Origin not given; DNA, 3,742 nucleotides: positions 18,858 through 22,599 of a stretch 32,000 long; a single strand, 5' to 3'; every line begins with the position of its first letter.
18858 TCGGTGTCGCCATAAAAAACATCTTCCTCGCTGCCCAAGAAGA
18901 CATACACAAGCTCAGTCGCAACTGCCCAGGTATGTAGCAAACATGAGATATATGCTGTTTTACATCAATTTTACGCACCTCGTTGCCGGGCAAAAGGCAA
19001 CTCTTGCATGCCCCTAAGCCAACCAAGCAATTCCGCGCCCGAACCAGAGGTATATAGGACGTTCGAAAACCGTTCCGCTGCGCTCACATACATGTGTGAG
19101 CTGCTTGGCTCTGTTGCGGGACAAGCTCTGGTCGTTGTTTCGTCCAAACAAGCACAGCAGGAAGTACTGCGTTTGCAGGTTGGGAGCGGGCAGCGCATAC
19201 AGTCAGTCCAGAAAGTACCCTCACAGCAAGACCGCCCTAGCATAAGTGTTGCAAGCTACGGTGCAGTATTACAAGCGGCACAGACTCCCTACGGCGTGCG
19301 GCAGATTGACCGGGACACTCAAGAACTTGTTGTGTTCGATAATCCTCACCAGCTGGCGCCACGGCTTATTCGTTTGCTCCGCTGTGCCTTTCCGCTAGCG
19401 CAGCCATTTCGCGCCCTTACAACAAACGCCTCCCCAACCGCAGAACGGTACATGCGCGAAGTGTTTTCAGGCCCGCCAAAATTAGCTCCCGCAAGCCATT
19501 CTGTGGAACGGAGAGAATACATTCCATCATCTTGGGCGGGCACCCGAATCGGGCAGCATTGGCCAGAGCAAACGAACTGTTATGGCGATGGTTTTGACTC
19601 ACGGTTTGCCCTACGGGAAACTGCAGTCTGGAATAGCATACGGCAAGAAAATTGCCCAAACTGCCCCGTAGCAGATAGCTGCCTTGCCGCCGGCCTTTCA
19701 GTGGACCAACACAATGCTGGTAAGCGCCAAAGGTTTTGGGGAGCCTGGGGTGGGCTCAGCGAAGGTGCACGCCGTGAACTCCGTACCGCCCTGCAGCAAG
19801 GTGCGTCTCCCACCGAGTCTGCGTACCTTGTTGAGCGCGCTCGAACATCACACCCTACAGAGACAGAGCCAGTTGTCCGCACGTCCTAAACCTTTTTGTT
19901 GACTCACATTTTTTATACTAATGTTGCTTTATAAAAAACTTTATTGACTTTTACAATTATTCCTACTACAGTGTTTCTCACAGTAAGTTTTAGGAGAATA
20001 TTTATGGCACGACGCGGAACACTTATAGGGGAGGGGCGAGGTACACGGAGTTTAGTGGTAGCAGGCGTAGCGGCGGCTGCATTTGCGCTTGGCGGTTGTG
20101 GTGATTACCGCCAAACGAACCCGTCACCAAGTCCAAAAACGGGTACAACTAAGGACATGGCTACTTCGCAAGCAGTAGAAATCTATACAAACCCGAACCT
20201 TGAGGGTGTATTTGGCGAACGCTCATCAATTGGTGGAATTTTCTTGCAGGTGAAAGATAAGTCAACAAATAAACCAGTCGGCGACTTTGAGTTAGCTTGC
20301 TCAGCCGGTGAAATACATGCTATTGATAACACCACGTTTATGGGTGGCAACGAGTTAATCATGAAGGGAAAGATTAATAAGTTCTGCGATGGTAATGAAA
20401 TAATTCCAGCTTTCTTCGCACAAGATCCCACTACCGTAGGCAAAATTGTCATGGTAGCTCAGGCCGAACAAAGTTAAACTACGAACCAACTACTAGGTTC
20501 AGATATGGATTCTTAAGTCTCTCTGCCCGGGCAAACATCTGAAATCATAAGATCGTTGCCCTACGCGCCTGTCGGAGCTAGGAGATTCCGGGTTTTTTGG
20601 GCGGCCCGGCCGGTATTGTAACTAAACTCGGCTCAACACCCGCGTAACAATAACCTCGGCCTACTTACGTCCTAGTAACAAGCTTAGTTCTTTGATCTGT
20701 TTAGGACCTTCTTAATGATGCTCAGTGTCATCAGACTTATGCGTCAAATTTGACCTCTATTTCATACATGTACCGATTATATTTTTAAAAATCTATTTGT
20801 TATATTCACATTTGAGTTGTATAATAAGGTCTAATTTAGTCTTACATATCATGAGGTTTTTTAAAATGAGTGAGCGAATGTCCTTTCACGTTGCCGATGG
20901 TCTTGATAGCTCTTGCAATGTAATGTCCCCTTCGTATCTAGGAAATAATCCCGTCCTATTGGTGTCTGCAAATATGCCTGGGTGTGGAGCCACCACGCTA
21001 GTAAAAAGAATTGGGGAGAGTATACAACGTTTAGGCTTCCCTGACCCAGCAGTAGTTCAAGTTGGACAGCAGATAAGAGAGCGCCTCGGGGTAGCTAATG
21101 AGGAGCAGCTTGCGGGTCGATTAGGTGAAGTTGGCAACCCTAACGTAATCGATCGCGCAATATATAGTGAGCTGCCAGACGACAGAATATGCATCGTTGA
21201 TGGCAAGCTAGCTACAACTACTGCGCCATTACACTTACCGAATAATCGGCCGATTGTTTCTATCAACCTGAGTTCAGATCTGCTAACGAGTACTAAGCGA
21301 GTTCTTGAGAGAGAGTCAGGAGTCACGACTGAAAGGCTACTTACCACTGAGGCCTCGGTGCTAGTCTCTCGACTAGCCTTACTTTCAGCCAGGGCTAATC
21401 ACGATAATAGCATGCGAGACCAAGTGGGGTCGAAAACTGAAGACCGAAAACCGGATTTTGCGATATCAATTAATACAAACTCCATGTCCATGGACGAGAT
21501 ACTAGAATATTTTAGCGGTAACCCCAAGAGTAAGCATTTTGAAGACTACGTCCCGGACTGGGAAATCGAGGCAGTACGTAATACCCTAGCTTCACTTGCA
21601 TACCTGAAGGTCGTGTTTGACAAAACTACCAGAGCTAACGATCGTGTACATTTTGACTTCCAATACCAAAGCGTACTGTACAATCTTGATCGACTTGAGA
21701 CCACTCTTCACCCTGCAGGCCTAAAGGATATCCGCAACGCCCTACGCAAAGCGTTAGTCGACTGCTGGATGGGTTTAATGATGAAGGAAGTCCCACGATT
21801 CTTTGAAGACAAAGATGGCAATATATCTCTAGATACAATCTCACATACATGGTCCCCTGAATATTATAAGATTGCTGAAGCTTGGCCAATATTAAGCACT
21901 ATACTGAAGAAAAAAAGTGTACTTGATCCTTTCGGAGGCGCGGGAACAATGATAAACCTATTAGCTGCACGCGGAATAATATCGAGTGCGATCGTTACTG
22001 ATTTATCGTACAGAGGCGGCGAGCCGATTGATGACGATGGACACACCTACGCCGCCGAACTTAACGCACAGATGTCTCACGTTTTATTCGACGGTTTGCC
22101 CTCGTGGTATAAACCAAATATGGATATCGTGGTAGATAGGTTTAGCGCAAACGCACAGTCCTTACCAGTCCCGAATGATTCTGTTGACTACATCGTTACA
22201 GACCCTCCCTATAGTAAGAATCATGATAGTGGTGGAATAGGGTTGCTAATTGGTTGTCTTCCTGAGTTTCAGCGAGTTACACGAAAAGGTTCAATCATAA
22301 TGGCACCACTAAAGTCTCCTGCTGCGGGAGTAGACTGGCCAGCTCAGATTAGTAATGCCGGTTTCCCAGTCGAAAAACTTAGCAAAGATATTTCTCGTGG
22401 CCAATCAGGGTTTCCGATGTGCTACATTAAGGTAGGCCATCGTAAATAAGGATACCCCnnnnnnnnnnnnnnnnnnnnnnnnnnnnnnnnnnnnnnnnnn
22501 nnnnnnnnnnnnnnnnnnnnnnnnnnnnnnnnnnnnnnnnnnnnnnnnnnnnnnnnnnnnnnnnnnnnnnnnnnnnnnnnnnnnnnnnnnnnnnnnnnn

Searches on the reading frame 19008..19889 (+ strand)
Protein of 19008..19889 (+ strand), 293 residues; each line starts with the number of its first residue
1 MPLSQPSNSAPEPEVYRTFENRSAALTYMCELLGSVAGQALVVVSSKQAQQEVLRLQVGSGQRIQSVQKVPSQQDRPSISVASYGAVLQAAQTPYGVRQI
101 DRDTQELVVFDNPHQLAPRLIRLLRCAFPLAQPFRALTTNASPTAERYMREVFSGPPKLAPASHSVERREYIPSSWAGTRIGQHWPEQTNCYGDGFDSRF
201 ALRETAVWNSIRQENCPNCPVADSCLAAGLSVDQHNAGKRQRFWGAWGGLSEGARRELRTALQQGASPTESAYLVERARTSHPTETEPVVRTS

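Call 15: search_protein_families(library=pfam, proteins=[window:19008-19889:+], max_evalue=0.1)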
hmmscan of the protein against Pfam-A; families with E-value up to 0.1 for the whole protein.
window:19008-19889:+ (293 aa): 1 family
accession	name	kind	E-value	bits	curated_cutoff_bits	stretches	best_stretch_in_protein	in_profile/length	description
PF02467.21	Whib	-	2.8e-06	28.2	23.6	1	185-258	1-65/65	Transcription factor WhiB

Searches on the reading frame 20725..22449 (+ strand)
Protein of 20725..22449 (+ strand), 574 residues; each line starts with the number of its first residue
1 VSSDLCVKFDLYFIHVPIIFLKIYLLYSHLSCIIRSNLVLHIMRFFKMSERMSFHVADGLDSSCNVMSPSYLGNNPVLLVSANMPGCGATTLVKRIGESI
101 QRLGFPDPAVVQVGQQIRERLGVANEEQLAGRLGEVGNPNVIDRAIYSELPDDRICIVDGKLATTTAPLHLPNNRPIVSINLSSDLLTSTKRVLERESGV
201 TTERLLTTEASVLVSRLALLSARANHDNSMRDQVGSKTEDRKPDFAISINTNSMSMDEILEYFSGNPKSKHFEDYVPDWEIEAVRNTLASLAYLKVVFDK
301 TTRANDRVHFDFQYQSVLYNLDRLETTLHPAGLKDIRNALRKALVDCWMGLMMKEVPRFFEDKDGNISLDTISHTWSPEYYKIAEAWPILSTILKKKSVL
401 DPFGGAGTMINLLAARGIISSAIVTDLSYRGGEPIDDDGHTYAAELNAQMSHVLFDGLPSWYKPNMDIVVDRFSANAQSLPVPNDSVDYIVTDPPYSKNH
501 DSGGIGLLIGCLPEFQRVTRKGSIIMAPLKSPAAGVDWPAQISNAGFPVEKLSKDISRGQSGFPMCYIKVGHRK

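Call 15: search_protein_families(library=pfam, proteins=[window:20725-22449:+], max_evalue=0.1)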
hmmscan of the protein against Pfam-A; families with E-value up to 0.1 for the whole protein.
window:20725-22449:+ (574 aa): 2 families
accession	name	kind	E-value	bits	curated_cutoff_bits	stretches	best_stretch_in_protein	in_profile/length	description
PF01170.24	UPF0020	-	5.8e-06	26.6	22.3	1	474-524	109-161/197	RMKL-like, methyltransferase domain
PF03602.21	Cons_hypoth95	-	0.0082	16.3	24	0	390-500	36-127/182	Conserved hypothetical protein 95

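Call 103: search_protein_families(library=padloc, proteins=[window:20725-22449:+], max_evalue=0.01)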
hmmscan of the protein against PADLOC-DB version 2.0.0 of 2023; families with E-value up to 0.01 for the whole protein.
window:20725-22449:+ (574 aa): 5 families
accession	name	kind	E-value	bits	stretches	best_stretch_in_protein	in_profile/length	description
PDLC04134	mad2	-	1.7e-07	28.4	1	373-541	269-408/492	mads_2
PDLC03233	MTase_II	-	0.00068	16.3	1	469-499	477-505/731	Type II methyltransferase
PDLC03353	MTase_II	-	0.0021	15.6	0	481-499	22-40/260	Type II methyltransferase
PDLC03320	MTase_II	-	0.0056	13.9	0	456-503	23-68/289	Type II methyltransferase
PDLC03299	MTase_II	-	0.0087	13.6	0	482-497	29-44/296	Type II methyltransferase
